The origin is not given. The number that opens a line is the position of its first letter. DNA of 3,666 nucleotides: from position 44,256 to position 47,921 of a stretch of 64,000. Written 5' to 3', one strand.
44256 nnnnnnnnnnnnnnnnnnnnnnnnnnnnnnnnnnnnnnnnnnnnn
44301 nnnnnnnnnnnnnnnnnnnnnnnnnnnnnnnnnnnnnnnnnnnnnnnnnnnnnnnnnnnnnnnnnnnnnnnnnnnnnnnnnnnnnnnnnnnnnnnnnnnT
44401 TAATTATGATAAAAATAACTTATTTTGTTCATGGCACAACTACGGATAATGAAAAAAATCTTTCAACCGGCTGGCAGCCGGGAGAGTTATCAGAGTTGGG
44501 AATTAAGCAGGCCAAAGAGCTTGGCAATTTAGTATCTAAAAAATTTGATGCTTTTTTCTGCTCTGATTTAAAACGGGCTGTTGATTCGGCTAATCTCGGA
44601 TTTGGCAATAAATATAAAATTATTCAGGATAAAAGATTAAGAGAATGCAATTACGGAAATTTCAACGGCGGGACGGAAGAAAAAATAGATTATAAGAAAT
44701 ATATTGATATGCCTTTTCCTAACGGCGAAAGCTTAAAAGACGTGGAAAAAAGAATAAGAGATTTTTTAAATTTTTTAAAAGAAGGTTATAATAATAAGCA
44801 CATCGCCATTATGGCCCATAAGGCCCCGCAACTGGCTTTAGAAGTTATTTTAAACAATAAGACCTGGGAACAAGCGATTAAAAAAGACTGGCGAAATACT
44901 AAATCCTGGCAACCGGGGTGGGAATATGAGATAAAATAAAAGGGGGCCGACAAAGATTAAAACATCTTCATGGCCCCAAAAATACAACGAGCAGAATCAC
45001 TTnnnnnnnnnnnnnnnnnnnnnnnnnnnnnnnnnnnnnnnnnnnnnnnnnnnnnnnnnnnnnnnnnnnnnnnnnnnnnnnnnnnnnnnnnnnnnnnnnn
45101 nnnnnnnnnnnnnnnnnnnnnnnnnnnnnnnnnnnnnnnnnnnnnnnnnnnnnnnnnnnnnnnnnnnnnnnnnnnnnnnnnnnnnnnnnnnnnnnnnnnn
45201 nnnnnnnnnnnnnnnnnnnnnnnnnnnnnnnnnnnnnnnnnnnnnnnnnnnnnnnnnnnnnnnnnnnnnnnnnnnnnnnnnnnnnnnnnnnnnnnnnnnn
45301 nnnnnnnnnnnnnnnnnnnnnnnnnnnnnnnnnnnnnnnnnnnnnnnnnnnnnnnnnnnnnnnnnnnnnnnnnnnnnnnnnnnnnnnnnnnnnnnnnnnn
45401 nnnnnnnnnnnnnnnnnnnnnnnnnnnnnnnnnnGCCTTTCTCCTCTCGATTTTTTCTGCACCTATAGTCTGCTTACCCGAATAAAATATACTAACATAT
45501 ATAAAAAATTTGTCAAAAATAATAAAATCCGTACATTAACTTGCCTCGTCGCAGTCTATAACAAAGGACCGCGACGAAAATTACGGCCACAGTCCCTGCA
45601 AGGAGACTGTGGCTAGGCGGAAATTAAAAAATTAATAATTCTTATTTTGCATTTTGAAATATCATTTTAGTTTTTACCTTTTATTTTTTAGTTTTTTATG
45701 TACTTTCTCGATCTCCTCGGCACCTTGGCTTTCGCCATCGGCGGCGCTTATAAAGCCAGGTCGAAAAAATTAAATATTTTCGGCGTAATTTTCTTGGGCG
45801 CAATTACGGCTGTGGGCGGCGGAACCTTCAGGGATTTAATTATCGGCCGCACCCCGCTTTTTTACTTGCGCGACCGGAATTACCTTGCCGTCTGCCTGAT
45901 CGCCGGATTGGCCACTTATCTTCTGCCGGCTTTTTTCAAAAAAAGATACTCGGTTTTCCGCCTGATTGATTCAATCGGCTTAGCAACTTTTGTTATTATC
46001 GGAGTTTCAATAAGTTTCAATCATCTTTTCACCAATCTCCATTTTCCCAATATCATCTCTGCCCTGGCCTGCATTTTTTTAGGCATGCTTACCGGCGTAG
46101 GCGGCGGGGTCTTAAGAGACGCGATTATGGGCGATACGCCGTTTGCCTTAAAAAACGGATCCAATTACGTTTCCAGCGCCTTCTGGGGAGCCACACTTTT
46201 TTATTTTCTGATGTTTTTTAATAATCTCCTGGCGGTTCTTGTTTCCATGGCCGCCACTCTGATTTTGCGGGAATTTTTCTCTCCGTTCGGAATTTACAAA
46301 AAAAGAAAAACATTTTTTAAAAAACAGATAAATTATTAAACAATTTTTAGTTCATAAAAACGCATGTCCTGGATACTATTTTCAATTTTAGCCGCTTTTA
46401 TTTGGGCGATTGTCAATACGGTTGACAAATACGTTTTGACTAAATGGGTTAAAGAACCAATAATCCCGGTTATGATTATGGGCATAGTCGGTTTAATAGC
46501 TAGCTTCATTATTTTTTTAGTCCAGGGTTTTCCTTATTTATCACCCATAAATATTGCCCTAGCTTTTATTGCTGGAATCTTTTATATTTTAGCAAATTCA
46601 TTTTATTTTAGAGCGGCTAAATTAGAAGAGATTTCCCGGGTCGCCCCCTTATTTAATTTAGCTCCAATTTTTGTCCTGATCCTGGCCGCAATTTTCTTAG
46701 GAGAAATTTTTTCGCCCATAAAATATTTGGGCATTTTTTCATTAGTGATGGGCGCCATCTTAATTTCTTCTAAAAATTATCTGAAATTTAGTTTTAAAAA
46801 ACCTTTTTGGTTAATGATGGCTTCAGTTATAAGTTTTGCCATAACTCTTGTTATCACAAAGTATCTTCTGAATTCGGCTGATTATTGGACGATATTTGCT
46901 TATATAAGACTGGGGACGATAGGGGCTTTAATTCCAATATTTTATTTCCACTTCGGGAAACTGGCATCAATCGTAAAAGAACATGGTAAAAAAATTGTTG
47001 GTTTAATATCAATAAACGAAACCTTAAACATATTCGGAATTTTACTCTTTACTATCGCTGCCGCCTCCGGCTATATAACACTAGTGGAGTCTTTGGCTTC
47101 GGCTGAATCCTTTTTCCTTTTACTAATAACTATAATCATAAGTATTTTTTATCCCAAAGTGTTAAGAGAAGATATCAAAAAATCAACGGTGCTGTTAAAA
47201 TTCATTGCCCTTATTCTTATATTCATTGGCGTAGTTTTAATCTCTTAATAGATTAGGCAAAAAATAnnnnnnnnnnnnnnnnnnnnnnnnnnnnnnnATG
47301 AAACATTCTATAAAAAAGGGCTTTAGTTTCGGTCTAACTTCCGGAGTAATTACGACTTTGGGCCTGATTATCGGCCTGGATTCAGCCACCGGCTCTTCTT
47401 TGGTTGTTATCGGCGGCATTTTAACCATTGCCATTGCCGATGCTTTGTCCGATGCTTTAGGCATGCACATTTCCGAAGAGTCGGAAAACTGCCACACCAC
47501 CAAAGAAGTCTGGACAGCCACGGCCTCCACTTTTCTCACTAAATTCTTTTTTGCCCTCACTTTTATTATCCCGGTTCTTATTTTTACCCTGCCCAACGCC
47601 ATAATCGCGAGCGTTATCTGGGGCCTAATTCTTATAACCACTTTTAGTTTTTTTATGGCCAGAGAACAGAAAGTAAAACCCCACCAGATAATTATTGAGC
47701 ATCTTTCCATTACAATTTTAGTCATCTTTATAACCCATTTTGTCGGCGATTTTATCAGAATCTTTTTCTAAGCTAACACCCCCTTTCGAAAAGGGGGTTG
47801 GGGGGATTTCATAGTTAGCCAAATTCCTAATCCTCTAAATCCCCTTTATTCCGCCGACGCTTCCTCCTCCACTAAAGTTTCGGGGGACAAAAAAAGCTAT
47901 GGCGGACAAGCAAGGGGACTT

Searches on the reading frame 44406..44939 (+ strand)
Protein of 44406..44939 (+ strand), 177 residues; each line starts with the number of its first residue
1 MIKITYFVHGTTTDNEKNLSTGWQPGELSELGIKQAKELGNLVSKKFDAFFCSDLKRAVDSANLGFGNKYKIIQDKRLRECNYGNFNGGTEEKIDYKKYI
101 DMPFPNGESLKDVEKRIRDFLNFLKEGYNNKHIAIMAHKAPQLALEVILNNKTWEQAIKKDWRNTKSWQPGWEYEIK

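Call 56: search_protein_families(library=pfam, proteins=[window:44406-44939:+], max_evalue=0.01)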
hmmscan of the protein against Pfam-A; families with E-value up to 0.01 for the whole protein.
window:44406-44939:+ (177 aa): 1 family
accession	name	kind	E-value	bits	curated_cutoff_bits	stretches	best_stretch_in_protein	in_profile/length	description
PF00300.27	His_Phos_1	-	4.5e-26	92.1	21.7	1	9-151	6-160/194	Histidine phosphatase superfamily (branch 1)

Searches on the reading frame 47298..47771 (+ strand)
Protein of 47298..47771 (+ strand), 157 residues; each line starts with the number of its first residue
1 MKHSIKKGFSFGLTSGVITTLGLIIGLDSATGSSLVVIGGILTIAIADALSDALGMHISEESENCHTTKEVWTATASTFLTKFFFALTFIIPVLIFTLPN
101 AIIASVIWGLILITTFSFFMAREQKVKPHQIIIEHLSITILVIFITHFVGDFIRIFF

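Call 6: search_protein_families(library=pfam, proteins=[window:47298-47771:+])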
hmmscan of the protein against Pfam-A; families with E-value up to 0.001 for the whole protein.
window:47298-47771:+ (157 aa): 1 family
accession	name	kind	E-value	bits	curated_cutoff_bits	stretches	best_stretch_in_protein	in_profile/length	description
PF01988.24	VIT1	-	1.4e-06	28.7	28.1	1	11-70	6-66/214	VIT family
